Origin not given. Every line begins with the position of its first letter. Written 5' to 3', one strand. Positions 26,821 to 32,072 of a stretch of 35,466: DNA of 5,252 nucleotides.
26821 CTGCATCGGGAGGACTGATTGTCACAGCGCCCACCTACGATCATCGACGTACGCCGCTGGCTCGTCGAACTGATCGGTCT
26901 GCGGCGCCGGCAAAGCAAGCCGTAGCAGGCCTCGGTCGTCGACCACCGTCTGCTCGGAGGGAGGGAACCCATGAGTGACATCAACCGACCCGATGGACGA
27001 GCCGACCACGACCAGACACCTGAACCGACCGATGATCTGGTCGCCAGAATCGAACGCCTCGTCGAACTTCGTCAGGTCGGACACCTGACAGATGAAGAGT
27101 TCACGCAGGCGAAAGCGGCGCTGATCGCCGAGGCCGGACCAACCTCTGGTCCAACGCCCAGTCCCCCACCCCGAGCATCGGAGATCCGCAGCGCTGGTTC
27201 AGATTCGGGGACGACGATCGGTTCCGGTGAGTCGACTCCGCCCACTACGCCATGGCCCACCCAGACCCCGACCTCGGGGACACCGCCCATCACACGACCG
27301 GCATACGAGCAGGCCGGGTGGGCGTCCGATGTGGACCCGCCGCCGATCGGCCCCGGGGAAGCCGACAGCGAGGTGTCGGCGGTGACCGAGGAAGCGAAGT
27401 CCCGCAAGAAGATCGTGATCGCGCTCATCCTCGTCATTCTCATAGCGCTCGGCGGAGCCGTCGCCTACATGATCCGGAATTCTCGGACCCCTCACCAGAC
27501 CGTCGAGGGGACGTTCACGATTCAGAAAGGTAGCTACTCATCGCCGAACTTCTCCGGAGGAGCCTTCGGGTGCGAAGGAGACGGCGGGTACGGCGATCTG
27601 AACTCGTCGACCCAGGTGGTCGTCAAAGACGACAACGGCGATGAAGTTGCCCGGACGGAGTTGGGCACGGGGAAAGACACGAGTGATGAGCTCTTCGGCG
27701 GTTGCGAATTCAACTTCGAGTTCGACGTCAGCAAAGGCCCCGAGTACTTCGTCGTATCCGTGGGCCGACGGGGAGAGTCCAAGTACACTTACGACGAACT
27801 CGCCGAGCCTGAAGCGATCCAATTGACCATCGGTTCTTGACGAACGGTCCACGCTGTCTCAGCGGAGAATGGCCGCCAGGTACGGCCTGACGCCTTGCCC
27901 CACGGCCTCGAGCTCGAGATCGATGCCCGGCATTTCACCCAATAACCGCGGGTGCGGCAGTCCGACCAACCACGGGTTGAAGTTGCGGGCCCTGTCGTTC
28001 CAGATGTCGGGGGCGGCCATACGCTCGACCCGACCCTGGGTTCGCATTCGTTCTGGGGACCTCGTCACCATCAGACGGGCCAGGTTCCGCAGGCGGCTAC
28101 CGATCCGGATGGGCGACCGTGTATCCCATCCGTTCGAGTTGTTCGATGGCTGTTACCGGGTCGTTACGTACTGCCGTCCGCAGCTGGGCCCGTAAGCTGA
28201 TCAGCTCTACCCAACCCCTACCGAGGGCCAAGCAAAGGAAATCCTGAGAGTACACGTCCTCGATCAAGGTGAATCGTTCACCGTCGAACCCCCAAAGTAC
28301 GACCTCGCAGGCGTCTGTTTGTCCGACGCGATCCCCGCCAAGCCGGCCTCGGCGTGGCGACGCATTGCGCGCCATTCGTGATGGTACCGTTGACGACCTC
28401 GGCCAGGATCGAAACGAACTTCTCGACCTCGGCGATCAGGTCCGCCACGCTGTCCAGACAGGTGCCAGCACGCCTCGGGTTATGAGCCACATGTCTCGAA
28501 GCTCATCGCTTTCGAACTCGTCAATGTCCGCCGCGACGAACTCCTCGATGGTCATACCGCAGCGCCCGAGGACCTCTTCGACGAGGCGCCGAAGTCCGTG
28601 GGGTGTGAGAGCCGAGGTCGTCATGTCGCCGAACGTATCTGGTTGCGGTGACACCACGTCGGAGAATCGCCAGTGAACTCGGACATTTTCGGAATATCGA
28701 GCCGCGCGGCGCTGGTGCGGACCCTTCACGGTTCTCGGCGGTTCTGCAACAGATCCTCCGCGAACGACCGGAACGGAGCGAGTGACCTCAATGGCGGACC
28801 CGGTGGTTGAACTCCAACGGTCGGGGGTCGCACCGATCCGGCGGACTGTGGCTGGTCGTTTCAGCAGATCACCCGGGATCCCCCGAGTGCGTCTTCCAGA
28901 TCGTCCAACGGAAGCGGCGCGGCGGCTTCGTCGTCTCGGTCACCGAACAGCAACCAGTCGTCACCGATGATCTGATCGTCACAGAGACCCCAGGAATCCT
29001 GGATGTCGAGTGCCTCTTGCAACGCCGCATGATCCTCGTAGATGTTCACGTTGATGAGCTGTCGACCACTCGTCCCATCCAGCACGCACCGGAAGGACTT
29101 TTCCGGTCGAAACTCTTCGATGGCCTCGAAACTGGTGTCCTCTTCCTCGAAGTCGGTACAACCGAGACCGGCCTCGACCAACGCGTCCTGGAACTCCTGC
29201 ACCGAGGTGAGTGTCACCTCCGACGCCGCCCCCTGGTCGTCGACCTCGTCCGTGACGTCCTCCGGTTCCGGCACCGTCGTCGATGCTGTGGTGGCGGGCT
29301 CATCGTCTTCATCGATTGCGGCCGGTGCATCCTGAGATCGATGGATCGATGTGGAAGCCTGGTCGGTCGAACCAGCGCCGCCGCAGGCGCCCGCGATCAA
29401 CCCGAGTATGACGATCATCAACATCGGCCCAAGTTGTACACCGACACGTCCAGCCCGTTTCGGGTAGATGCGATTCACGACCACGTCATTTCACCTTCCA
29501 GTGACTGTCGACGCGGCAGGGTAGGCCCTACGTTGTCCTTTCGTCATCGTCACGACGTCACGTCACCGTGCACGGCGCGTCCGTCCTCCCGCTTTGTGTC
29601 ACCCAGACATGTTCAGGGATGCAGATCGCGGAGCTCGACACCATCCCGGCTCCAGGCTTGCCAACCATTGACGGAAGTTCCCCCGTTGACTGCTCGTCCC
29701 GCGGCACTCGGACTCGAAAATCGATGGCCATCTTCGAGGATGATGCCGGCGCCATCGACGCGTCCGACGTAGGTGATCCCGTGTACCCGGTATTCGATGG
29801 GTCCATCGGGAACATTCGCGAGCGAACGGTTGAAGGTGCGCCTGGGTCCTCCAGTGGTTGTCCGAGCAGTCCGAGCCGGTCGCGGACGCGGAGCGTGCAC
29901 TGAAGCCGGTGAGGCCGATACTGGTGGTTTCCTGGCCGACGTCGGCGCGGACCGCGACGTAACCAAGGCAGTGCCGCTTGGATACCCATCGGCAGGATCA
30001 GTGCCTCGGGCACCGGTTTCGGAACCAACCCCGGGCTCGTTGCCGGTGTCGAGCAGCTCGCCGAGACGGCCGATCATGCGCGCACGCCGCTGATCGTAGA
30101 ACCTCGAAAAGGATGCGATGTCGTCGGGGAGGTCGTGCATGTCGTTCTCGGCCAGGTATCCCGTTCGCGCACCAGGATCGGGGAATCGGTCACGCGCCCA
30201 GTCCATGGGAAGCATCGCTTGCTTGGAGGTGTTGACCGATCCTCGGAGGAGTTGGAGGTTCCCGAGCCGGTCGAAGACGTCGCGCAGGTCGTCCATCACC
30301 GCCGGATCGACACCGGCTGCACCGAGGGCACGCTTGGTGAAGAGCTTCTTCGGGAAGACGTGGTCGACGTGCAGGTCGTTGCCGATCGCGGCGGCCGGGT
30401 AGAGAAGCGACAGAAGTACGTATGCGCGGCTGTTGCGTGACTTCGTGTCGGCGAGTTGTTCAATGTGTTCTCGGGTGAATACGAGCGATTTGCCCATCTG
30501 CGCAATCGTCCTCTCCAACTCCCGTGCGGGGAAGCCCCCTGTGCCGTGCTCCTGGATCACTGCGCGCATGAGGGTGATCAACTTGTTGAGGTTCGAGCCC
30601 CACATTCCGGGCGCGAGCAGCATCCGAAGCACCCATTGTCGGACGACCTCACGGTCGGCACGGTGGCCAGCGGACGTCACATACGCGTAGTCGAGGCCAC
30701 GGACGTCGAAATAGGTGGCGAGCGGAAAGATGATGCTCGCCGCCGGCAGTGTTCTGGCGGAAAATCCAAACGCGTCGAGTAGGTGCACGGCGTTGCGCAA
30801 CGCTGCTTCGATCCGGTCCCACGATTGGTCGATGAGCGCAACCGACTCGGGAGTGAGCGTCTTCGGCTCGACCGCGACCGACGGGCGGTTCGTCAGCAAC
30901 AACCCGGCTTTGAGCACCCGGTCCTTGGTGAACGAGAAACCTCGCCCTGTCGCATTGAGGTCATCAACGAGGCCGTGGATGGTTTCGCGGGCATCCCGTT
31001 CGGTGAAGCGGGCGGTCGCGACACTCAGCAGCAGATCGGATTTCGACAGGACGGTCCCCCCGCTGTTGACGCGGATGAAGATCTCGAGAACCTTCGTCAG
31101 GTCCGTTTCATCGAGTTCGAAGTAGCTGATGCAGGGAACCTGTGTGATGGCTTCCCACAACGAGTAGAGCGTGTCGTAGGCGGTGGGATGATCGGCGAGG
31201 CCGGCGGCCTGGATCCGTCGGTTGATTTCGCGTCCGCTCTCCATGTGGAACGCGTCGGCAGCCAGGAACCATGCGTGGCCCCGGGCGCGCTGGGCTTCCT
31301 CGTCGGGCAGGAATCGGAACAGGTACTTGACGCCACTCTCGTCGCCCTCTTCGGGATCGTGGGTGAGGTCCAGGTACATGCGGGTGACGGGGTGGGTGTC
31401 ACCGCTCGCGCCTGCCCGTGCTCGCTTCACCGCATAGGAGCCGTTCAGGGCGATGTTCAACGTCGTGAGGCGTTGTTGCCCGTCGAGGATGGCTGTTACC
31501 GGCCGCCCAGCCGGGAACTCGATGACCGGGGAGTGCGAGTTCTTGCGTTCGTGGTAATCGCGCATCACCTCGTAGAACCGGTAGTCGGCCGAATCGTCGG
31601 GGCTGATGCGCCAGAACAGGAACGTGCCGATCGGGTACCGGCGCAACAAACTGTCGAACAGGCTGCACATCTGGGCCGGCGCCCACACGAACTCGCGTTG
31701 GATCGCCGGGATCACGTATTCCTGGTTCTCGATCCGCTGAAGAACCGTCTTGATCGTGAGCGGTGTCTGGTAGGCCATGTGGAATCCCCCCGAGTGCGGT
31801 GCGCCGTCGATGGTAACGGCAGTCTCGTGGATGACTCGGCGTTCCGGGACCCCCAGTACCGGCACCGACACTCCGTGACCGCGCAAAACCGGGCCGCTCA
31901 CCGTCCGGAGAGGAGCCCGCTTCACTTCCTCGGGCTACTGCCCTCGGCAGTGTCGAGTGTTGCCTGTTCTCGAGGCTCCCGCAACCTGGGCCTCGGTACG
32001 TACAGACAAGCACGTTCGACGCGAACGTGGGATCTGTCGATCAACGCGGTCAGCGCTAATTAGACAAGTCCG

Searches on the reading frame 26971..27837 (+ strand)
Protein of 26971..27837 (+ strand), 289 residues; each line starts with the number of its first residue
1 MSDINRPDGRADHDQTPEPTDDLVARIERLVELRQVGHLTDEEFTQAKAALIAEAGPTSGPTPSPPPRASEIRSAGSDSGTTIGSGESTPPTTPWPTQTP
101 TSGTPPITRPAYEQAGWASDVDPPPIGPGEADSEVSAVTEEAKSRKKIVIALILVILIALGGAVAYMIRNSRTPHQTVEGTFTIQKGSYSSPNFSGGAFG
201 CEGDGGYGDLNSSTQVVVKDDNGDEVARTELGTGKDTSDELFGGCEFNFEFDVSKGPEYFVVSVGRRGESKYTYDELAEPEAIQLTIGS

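Call 10: search_protein_families(library=pfam, proteins=[window:26971-27837:+], max_evalue=0.01)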
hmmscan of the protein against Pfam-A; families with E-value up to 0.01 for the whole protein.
window:26971-27837:+ (289 aa): 2 families
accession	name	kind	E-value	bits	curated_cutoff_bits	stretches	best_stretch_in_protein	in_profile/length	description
PF09851.14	SHOCT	-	6e-05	23.1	27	1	26-51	2-27/28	Short C-terminal domain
PF11137.13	DUF2909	-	0.0054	17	31.4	1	146-178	2-34/60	Protein of unknown function (DUF2909)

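Call 11: search_protein_families(library=padloc, proteins=[window:26971-27837:+], max_evalue=0.001)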
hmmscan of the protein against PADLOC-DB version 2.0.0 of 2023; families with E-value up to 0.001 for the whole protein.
window:26971-27837:+ (289 aa): 0 families

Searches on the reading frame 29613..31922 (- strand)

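Call 10: search_protein_families(library=pfam, proteins=[window:29613-31922:-], max_evalue=0.01)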
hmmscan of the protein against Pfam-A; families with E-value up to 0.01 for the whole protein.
window:29613-31922:- (769 aa): 4 families
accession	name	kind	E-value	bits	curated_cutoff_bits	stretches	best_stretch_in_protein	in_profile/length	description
PF03235.19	GmrSD_N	-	2.3e-29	103.4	33.2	1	57-300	1-196/199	GmrSD restriction endonuclease, N-terminal domain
PF18755.6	RAMA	-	6.6e-08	32.9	35.2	1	714-767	42-97/107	Restriction Enzyme Adenine Methylase Associated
PF14267.11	DUF4357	-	3.7e-06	27.2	38.4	1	727-759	17-48/54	Domain of unknown function (DUF4357)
PF07510.16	GmrSD_C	-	0.00023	21.5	23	1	482-568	7-95/138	GmrSD restriction endonucleases, C-terminal domain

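Call 11: search_protein_families(library=padloc, proteins=[window:29613-31922:-], max_evalue=0.001)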
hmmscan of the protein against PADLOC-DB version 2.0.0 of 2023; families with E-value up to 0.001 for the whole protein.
window:29613-31922:- (769 aa): 16 families
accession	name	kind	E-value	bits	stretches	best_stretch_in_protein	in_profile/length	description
PDLC04151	HEC-05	-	9e-186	617.1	1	43-626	14-595/600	-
PDLC04150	HEC-05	-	2.9e-102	341.4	1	50-624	3-581/583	-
PDLC04152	HEC-05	-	1.4e-67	226.6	1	56-624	8-562/566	-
PDLC04153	HEC-05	-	4.1e-59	198.3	2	269-623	248-607/621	-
PDLC04709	PDC-M55C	-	2.6e-24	83.8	1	57-407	17-345/554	-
PDLC03877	NsnA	-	2.2e-10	38.4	1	52-104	48-102/385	-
PDLC04157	HEC-06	-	4.1e-07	27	0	56-92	10-46/558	-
PDLC04921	PDC-S14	-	2e-06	25.3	1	720-758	216-254/280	-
PDLC04155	HEC-06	-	9.2e-06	22.4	0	143-159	71-87/562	-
PDLC04027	PD-T4-2_A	-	1.3e-05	22.4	0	67-100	51-84/363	-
PDLC04925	PDC-S14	-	4.5e-05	20.6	1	723-767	250-294/301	-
PDLC02792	SspE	-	9.7e-05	18.9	0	69-157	24-105/771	SspE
PDLC04154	HEC-06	-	0.00013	18.8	0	143-158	73-88/569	-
PDLC04923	PDC-S14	-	0.00037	17.7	1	727-760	269-301/320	-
PDLC02693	Orf5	-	0.00039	17.5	0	144-160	65-81/543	Orf5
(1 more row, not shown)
